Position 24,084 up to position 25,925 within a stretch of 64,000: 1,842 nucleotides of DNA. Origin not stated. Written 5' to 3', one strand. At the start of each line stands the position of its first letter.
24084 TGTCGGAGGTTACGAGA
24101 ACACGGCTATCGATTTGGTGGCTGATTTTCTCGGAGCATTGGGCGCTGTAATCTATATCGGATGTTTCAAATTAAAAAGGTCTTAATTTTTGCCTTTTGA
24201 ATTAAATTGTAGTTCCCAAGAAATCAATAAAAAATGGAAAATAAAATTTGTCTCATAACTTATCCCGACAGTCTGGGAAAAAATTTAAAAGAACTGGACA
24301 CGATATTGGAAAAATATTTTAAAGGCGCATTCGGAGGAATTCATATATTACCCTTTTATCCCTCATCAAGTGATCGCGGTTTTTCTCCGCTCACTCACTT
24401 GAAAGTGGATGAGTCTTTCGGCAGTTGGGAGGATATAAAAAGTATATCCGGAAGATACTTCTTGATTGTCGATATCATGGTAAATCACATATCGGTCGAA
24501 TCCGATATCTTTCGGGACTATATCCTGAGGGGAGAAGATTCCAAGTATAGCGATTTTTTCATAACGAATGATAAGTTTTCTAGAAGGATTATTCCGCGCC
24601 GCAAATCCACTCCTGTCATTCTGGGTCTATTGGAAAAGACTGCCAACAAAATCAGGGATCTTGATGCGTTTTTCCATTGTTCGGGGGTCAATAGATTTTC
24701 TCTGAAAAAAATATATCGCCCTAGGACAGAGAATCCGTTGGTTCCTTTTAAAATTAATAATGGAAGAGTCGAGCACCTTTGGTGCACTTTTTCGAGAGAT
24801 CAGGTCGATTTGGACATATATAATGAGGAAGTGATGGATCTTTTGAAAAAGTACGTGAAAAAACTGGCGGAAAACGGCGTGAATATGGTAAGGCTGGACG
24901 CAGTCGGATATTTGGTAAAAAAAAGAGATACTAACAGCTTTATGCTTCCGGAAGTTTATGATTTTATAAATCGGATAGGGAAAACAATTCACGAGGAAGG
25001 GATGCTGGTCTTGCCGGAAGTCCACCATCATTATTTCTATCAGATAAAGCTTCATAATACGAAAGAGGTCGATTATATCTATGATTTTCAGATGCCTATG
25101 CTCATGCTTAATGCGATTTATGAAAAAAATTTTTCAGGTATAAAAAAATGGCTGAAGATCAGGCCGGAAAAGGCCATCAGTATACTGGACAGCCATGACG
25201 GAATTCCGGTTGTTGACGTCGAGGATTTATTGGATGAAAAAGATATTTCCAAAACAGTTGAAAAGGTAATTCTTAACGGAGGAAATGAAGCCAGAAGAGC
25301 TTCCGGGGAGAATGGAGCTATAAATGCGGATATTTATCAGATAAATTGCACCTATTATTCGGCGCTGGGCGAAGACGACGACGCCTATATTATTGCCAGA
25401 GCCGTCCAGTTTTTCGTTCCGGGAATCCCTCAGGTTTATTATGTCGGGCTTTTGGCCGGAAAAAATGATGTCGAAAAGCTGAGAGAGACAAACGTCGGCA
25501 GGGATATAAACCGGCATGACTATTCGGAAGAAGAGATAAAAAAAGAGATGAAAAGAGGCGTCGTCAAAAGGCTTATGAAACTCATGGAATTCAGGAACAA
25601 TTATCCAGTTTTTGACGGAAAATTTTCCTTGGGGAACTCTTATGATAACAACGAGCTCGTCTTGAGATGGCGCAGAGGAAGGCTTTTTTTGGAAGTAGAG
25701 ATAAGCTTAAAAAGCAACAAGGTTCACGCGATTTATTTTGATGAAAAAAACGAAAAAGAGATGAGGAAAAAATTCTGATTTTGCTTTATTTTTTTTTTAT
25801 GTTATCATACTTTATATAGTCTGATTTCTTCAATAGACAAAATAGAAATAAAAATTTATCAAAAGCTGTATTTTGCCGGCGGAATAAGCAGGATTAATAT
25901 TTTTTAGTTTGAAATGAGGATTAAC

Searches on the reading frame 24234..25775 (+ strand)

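Call 84: search_protein_families(library=pfam, proteins=[window:24234-25775:+])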
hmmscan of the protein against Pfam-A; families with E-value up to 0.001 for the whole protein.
window:24234-25775:+ (514 aa): 1 family
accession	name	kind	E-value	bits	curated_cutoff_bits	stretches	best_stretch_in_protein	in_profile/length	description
PF00128.31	Alpha-amylase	-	8.4e-14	52.1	22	1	28-296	27-275/446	Alpha amylase, catalytic domain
